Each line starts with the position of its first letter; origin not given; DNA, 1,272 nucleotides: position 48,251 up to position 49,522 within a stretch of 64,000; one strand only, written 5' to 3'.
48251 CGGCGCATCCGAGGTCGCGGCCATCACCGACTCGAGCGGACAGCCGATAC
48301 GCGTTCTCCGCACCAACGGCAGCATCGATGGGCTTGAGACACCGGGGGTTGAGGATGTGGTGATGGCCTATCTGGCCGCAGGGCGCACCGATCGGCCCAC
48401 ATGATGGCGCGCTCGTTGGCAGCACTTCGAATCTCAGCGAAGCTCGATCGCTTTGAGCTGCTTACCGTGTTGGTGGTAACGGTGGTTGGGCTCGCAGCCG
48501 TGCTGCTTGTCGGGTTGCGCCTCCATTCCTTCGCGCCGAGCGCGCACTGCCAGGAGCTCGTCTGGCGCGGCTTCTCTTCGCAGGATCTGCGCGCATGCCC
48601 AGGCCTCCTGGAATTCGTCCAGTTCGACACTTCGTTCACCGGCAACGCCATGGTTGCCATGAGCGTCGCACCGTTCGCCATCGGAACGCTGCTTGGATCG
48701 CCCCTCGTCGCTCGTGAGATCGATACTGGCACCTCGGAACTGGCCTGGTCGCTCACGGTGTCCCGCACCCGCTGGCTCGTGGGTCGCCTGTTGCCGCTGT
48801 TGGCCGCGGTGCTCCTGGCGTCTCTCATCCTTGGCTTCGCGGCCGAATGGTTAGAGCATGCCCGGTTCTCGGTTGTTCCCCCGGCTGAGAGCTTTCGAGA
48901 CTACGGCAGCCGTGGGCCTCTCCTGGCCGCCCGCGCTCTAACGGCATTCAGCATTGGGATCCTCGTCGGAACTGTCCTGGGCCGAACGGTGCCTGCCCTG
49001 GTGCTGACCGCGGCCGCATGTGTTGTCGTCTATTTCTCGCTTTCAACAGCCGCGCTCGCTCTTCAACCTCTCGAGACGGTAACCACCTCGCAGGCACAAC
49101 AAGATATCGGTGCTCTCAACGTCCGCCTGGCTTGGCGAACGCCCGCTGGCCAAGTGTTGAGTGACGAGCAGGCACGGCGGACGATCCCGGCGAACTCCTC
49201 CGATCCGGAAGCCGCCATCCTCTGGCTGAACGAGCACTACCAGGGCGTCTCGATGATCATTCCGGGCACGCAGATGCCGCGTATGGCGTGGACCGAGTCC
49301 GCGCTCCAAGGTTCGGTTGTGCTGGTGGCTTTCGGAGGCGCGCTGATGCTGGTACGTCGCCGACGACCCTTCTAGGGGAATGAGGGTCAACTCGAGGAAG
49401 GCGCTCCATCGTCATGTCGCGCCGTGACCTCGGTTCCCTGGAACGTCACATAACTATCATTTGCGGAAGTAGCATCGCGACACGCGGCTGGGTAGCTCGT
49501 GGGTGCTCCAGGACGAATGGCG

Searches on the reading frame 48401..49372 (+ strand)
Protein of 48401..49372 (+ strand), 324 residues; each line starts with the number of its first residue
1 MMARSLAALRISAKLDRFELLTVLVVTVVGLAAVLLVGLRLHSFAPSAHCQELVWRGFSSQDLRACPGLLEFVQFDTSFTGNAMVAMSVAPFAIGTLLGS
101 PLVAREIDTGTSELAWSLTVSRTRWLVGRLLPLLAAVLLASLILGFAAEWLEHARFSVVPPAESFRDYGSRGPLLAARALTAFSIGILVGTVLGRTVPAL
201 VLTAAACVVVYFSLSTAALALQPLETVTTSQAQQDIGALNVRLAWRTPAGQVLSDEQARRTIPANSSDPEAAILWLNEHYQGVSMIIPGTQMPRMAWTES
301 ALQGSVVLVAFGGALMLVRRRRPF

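Call 4: search_protein_families(library=pfam, proteins=[window:48401-49372:+], max_evalue=1)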
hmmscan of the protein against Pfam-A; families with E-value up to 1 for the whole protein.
window:48401-49372:+ (324 aa): 3 families
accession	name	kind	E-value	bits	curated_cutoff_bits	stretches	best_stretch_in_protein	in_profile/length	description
PF12679.13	ABC2_membrane_2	-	1.4e-09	38.1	27.2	1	13-236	12-219/283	ABC-2 family transporter protein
PF12698.13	ABC2_membrane_3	-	0.049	13.2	31.6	1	82-225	163-293/347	ABC-2 family transporter protein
PF00662.26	Proton_antipo_N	-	0.72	10.2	24.5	0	9-33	9-33/51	NADH-Ubiquinone oxidoreductase (complex I), chain 5 N-terminus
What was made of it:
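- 48401..49375 (+): ABC-2 permease (324 aa, the PF26999 ABC-2_memb_rel subfamily), overlapping the ATPase gene by 4 nt. ABC2_membrane_2 E 1.4e-9 (call 4).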

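Call 5: search_protein_families(library=ncbifam, proteins=[window:48401-49372:+], max_evalue=1)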
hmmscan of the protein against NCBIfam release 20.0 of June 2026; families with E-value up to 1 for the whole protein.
window:48401-49372:+ (324 aa): 4 families
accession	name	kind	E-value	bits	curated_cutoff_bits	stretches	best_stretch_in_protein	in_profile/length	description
NF058582.1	Microco_LAVTG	domain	0.034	14.3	27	1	305-322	17-34/34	LAVTG motif-containing sortase-dependent surface protein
TIGR03065.1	srtB_sig_QVPTGV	subfamily_domain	0.053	13.2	21.35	0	85-94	6-15/32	QVPTGV class sortase B protein-sorting domain-containing protein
NF040681.2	GPS-CTERM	domain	0.074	13.3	28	1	304-322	9-27/28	GPS-CTERM domain-containing protein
TIGR03518.1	ABC_perm_GldF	equivalog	0.12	12.4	288.5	1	103-220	73-188/240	gliding motility-associated ABC transporter permease subunit GldF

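Call 53: find_related_loci(query=A5, collection=metagenome_contigs, flank=4000)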
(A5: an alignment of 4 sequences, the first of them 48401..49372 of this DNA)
Query A5 (324 aa) in metagenome_contigs; peptide patterns used: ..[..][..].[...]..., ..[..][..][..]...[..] (x = any residue, [..] = any of these).
299 stretches matched a pattern; 1 encode a relative of the query (tblastn E <= 1e-3); 1 distinct loci.
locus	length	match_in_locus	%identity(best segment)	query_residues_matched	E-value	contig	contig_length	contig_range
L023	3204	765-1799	29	1-323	2e-23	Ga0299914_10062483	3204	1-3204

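Call 54: find_homologous_proteins(query=A5, max_evalue=0.00001)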
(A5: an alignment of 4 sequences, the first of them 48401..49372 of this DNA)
Query A5 (4 sequences) (324 aa, profile of the alignment): 118 proteins with E <= 0.00001 among 8000 candidates.
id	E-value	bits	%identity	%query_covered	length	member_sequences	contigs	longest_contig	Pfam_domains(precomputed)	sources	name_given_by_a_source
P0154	3.0e-179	613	38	97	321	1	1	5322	PF26999.1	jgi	jgi:hypothetical protein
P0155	1.4e-176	604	39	97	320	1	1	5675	PF26999.1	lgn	-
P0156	7.6e-175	599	40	97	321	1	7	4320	PF26999.1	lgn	-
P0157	4.4e-146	504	92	100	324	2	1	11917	PF12679.14,PF26999.1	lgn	-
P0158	2.1e-138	479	86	100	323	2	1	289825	PF26999.1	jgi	-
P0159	1.2e-62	230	34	100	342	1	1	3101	PF26999.1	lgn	-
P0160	6.2e-56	208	36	73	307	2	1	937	PF26999.1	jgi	jgi:hypothetical protein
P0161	3.2e-53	199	33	97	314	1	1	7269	PF26999.1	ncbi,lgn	-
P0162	3.6e-53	199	34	100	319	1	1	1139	PF26999.1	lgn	-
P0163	1.6e-52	197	33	97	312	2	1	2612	PF12679.14,PF26999.1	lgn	-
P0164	2.0e-52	196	38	69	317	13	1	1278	PF12679.14,PF26999.1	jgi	jgi:hypothetical protein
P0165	2.2e-52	196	29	98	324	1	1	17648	PF26999.1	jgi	jgi:hypothetical protein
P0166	2.5e-52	196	33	97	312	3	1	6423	PF12679.14,PF26999.1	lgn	-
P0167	3.3e-52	196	31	98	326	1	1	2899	PF26999.1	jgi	jgi:hypothetical protein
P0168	1.3e-51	194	31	97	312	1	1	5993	PF26999.1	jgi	jgi:hypothetical protein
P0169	8.0e-50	188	32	97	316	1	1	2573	PF26999.1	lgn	-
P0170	3.0e-48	183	35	99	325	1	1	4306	PF26999.1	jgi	jgi:hypothetical protein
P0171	3.3e-47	179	32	97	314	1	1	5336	PF26999.1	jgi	jgi:hypothetical protein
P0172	5.2e-47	179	33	98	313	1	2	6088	PF26999.1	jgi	jgi:hypothetical protein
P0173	8.2e-46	175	34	97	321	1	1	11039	PF26999.1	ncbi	-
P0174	1.0e-45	174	33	78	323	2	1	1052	PF26999.1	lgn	-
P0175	2.5e-45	173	32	97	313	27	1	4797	PF26999.1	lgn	-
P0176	2.4e-44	170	32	87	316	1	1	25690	PF12679.14,PF26999.1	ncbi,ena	-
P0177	1.0e-43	168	31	97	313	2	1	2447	PF26999.1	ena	-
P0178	2.0e-42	164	28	89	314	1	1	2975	PF26999.1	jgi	jgi:hypothetical protein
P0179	3.6e-42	163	33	78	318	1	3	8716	PF26999.1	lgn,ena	-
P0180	1.9e-41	160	30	95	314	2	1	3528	PF26999.1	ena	-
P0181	1.1e-40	158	35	85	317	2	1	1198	PF26999.1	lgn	-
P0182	1.2e-40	158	34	77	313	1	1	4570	PF26999.1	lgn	-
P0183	1.2e-39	154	29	97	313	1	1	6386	PF26999.1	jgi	jgi:hypothetical protein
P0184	2.6e-39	153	30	98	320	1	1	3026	PF26999.1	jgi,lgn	jgi:hypothetical protein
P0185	1.1e-38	151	29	98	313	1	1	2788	PF26999.1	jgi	jgi:hypothetical protein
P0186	1.3e-38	151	32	83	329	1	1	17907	PF26999.1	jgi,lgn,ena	-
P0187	1.9e-38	150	31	80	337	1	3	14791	PF26999.1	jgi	jgi:hypothetical protein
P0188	2.7e-38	150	43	40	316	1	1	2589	PF26999.1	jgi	jgi:hypothetical protein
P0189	1.7e-37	147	36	73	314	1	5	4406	PF26999.1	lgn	-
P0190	2.0e-37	147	31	98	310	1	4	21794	PF26999.1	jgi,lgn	-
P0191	2.3e-37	147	31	80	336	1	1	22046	PF26999.1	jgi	jgi:hypothetical protein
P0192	2.5e-37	147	29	98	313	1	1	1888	PF26999.1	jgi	jgi:hypothetical protein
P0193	3.4e-37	146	31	80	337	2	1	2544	PF26999.1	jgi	jgi:ABC-type transport system involved in multi-copper enzyme maturation permease subunit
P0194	3.9e-37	146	35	99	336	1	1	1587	PF26999.1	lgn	-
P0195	3.9e-37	146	28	98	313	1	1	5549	PF26999.1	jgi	jgi:hypothetical protein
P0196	4.2e-37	146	31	97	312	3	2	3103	PF26999.1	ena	-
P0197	1.9e-36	144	32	75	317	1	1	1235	PF26999.1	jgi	jgi:hypothetical protein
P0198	2.4e-36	144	31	98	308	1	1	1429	PF26999.1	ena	-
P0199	6.4e-36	142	30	85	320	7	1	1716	PF26999.1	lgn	-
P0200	8.4e-36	142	29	77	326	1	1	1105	PF26999.1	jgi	jgi:hypothetical protein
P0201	1.1e-35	141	35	72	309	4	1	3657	PF26999.1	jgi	jgi:hypothetical protein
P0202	1.8e-35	141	36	47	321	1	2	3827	PF12679.14,PF26999.1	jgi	jgi:hypothetical protein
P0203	2.8e-34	137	30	97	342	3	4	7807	PF26999.1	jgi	jgi:hypothetical protein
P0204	5.3e-34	136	30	69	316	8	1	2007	PF12679.14,PF26999.1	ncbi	-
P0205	3.9e-33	133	29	97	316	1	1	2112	PF26999.1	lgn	-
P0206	3.4e-30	123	32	72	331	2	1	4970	PF26999.1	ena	-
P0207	1.7e-24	105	28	94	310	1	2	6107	PF26999.1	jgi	jgi:hypothetical protein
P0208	1.5e-19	88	42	28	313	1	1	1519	PF26999.1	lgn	-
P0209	5.5e-17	80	27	96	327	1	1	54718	PF12679.14,PF26999.1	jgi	-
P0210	7.7e-17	79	32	39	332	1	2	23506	PF12679.14,PF26999.1,PF12698.14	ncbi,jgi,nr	ncbi:MAG: hypothetical protein QOC66_1658 [Pseudonocardiales bacterium]|jgi:hypothetical protein|nr:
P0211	3.3e-15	74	32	69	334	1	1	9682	PF12679.14,PF26999.1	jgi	jgi:hypothetical protein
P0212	4.8e-15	74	34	37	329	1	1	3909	PF26999.1,PF12730.14,PF12698.14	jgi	jgi:hypothetical protein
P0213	5.3e-15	73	37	41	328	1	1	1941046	PF12679.14,PF26999.1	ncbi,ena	-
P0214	2.9e-14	71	28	74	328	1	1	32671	PF12679.14,PF26999.1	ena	-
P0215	3.8e-14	71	30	76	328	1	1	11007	PF12679.14,PF26999.1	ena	-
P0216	5.0e-14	70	38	38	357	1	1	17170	PF26999.1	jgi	jgi:hypothetical protein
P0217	5.5e-14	70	37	49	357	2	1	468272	PF26999.1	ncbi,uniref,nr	ncbi:ABC transporter permease [Streptomyces sp. 205]|uniref:ABC transporter permease n=1 Tax=Strepto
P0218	5.6e-14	70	35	39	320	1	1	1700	PF26999.1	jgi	jgi:hypothetical protein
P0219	7.9e-14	70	33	43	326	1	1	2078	PF26999.1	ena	-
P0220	1.4e-13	69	30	57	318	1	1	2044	PF26999.1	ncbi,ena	-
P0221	1.4e-13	69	33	55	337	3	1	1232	PF12679.14,PF26999.1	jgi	jgi:hypothetical protein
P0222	3.0e-13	68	36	44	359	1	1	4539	PF26999.1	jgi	jgi:hypothetical protein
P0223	5.5e-13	67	31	33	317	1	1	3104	PF12679.14,PF26999.1,PF12730.14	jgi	jgi:hypothetical protein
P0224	7.0e-13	66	37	39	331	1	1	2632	PF12679.14,PF26999.1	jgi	jgi:hypothetical protein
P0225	9.2e-13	66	36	38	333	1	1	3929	PF12679.14,PF26999.1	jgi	-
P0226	1.3e-12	66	37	42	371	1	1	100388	PF26999.1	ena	-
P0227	2.1e-12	65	36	40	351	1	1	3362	PF12679.14,PF26999.1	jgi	jgi:hypothetical protein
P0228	2.6e-12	65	33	41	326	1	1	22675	PF12679.14,PF26999.1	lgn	-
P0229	3.0e-12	64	25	74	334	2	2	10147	PF12679.14,PF26999.1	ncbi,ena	-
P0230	3.5e-12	64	31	60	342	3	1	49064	PF26999.1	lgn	-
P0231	4.2e-12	64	36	40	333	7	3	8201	PF12679.14,PF26999.1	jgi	jgi:hypothetical protein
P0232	4.4e-12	64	35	40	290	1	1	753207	PF12679.14,PF26999.1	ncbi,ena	-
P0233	1.1e-11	63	31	57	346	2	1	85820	PF26999.1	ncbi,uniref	ncbi:ABC transporter permease [Spirillospora sp. NPDC029432]|uniref:ABC transporter permease n=1 Tax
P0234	1.1e-11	62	29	73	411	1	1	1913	PF26999.1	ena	-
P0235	3.0e-11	61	36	37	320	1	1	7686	PF26999.1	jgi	jgi:hypothetical protein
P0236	3.0e-11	61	37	38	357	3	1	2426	PF26999.1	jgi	jgi:hypothetical protein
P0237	3.7e-11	61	39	35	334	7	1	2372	PF26999.1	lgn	-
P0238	5.4e-11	60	35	45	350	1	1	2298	PF26999.1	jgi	jgi:hypothetical protein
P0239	7.2e-11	60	33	41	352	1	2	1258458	PF26999.1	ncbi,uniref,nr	ncbi:ABC transporter permease [Nonomuraea zeae]|uniref:ABC transporter permease n=1 Tax=Nonomuraea z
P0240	7.9e-11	60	31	71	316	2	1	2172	PF12679.14,PF26999.1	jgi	jgi:hypothetical protein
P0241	9.1e-11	60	35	42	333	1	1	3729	PF26999.1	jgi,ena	-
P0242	1.9e-10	58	33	50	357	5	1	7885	PF12679.14,PF26999.1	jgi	jgi:ABC-type transport system involved in multi-copper enzyme maturation permease subunit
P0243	2.1e-10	58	37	36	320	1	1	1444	PF26999.1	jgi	jgi:hypothetical protein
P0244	2.9e-10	58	35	44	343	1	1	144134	PF26999.1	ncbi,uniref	ncbi:hypothetical protein ACFUN8_03725 [Streptomyces sp. NPDC057307]|uniref:hypothetical protein n=1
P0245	3.1e-10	58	30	19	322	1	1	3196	PF26999.1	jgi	-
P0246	3.3e-10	58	37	37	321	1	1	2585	PF26999.1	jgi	jgi:hypothetical protein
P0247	5.0e-10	57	34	35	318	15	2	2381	PF12679.14,PF26999.1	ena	-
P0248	9.5e-10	56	33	48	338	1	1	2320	PF26999.1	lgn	-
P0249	1.1e-9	56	39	39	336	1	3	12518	PF12679.14,PF26999.1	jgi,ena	-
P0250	1.2e-9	56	33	40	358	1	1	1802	PF26999.1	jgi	jgi:hypothetical protein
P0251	1.5e-9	56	32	45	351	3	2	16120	PF26999.1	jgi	jgi:hypothetical protein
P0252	1.6e-9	55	33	42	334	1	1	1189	PF26999.1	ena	-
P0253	1.9e-9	55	31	65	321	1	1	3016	PF12679.14,PF26999.1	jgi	jgi:ABC-2 family transporter protein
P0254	2.6e-9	55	45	23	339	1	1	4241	PF12679.14,PF26999.1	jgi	jgi:hypothetical protein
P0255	5.2e-9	54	37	35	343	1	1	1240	PF12679.14,PF26999.1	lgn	-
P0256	7.3e-9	53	36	41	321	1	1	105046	PF12679.14,PF26999.1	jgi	jgi:ABC-type transport system involved in multi-copper enzyme maturation permease subunit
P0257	9.4e-9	53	35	46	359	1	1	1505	PF26999.1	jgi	jgi:hypothetical protein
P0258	1.0e-8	53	39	36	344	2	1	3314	PF26999.1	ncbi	-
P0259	1.6e-8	52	34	35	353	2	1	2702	PF26999.1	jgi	-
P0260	4.0e-8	51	34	40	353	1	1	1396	PF12679.14,PF26999.1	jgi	jgi:ABC-type transport system involved in multi-copper enzyme maturation permease subunit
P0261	5.3e-8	50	34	40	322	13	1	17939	PF26999.1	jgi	jgi:hypothetical protein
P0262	5.7e-8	50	27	48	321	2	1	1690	PF12679.14,PF26999.1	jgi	jgi:hypothetical protein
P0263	9.7e-8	50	33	41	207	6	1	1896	PF26999.1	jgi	jgi:hypothetical protein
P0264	9.8e-8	50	29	47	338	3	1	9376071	PF12679.14,PF26999.1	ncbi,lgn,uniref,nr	ncbi:ABC transporter permease subunit [Actinoplanes friuliensis]|uniref:Transmembrane transport prot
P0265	1.2e-7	49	35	42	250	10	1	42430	PF26999.1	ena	-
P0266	1.3e-7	49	36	36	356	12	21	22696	PF26999.1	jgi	jgi:hypothetical protein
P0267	1.9e-7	49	33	40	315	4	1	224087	PF26999.1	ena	-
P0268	2.9e-7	48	29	40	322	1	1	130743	PF26999.1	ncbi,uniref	ncbi:ABC transporter permease [Streptomyces sp. NPDC005805]|uniref:ABC transporter permease n=1 Tax=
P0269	7.7e-7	47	34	37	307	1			PF26999.1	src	-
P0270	9.8e-7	46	56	10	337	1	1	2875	PF26999.1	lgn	-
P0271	6.4e-6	44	28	75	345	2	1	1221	PF26999.1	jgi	-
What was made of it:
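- JGI labels some homologues as the 'multi-copper enzyme maturation permease subunit' (call 54).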

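Call 55: find_encoding_contigs(protein=P0158, flank=10000, max_places=2)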
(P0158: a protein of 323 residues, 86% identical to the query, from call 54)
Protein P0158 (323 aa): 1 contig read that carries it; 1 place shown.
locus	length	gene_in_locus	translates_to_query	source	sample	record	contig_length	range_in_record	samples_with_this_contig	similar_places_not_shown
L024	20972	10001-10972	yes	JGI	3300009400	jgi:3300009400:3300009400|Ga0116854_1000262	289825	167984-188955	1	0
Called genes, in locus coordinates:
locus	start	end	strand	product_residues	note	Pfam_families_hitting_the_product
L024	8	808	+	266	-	PF13489:Methyltransf_23, PF13847:Methyltransf_31, PF08241:Methyltransf_11, PF08242:Methyltransf_12, PF13649:Methyltransf_25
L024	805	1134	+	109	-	PF13302:Acetyltransf_3 (weak)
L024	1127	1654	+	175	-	PF13302:Acetyltransf_3, PF24553:Rv0428c_C, PF00583:Acetyltransf_1, PF13673:Acetyltransf_10, PF13508:Acetyltransf_7, PF08445:FR47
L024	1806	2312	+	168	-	PF05163:DinB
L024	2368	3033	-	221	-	-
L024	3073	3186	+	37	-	-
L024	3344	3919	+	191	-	PF01909:NTP_transf_2, PF18765:Polbeta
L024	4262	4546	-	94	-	-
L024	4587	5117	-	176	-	PF13527:Acetyltransf_9 (faint), PF00583:Acetyltransf_1, PF13673:Acetyltransf_10, PF13508:Acetyltransf_7, PF08445:FR47 (weak)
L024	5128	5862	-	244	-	PF00702:Hydrolase, PF13344:Hydrolase_6 (faint), PF13419:HAD_2, PF13242:Hydrolase_like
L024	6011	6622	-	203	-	-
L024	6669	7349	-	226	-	PF00903:Glyoxalase (faint)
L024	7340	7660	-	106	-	-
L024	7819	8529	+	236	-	PF13489:Methyltransf_23, PF13847:Methyltransf_31 (weak), PF08241:Methyltransf_11, PF08242:Methyltransf_12, PF13649:Methyltransf_25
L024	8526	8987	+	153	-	PF00293:NUDIX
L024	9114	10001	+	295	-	PF00005:ABC_tran, PF13304:AAA_21 (faint)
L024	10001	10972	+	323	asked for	PF26999:ABC-2_memb_rel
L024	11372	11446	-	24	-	-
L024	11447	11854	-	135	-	-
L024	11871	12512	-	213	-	-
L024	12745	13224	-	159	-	-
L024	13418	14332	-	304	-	PF02899:Phage_int_SAM_1, PF13495:Phage_int_SAM_4, PF00589:Phage_integrase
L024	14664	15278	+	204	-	PF01872:RibD_C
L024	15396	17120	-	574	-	PF24517:CBM96, PF16317:Glyco_hydro_99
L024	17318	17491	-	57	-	-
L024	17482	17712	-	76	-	PF14325:DUF4383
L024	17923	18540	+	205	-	PF01865:PhoU_div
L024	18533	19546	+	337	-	PF01384:PHO4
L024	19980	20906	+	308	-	PF12849:PBP_like_2, PF01547:SBP_bac_1 (weak), PF13531:SBP_bac_11, PF12727:PBP_like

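Call 56: find_encoding_contigs(protein=P0165, flank=8000, max_places=2)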
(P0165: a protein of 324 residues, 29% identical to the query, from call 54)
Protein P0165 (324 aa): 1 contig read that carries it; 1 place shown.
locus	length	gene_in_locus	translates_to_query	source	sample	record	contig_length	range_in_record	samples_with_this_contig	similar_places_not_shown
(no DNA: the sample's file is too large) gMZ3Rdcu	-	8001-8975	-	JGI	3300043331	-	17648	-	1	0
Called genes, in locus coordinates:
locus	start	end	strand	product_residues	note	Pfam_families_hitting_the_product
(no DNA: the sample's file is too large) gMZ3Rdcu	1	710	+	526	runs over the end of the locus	PF00479:G6PD_N, PF02781:G6PD_C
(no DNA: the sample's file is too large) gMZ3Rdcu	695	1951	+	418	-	PF10128:OpcA_G6PD_assem, PF20171:OpcA_G6PD_C (weak)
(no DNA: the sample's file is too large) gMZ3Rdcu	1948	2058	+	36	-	-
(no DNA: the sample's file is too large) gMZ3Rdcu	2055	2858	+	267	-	PF00561:Abhydrolase_1, PF12146:Hydrolase_4, PF12697:Abhydrolase_6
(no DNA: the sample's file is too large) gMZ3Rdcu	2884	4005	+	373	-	PF00285:Citrate_synt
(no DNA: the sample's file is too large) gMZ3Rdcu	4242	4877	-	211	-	PF00072:Response_reg, PF08281:Sigma70_r4_2 (weak), PF00196:GerE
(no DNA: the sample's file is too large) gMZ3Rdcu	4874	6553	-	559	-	PF07730:HisKA_3 (faint), PF13581:HATPase_c_2 (weak), PF02518:HATPase_c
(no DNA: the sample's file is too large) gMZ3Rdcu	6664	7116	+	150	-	-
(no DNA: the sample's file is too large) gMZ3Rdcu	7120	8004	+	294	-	PF00005:ABC_tran, PF02463:SMC_N (faint), PF13304:AAA_21 (weak)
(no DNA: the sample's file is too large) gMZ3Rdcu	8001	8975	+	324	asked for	PF26999:ABC-2_memb_rel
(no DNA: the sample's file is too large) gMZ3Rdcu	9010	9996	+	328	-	PF26999:ABC-2_memb_rel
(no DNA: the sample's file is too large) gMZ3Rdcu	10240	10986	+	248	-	PF13671:AAA_33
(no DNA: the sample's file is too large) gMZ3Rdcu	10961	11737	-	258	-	PF00892:EamA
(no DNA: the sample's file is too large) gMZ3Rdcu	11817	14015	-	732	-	PF02463:SMC_N (weak), PF13476:AAA_23, PF13514:AAA_27 (weak)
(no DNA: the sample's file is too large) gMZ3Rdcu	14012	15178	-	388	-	PF00149:Metallophos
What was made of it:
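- A distant permease homologue sits beside a HisKA_3/GerE two-component system and directly after an unannotated 150-aa ORF (call 56).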

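Call 64: search_dna_similar(query=window:48401-49372:+, collection=plasmids, mode=protein, max_evalue=0.00001, max_rows=20)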
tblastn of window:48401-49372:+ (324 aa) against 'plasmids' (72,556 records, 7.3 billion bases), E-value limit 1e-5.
No match.

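Call 84: search_protein_families(library=padloc, proteins=[window:48401-49372:+], max_evalue=0.01)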
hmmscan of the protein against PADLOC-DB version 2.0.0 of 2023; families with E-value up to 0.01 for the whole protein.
window:48401-49372:+ (324 aa): 0 families

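Call 88: predict_structure(alignment_id=A7)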
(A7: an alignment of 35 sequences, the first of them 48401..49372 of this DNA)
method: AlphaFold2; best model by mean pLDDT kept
length: 324 residues; sequences in the alignment: 35
mean_pLDDT: 92.5   pTM: 0.87
mean pLDDT of the five models: 92.5, 91.3, 91.1, 90.3, 89.8
residues with pLDDT >= 90: 261; 70-90: 61; 50-70: 2; < 50: 0
segments of 3 or more residues with pLDDT < 50: none
pLDDT, mean of each block of 10 residues (from residue 1): 86 90 93 95 91 89 93 93 92 94 91 84 91 95 94 91 90 93 98 96 98 95 94 91 95 94 85 93 96 94 97 95 76
secondary structure, 60 per line:
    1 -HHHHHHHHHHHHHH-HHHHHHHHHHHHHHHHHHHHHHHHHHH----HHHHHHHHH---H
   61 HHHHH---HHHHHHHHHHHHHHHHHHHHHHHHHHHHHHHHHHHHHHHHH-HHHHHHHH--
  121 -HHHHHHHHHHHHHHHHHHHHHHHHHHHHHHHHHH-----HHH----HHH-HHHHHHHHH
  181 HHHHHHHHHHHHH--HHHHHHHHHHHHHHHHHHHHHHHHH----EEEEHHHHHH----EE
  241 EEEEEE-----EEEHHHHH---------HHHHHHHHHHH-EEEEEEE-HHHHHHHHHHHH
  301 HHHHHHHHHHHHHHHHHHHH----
elements in order: H2-15 H17-43 H48-56 H60-65 H69-109 H111-118 H122-155 H172-193 H196-220 E225-228 H229-234 E239-246 E252-254 H255-259 H269-279 E281-287 H289-320
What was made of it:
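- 48401..49375 (+): Model pLDDT 92.5 (call 88).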
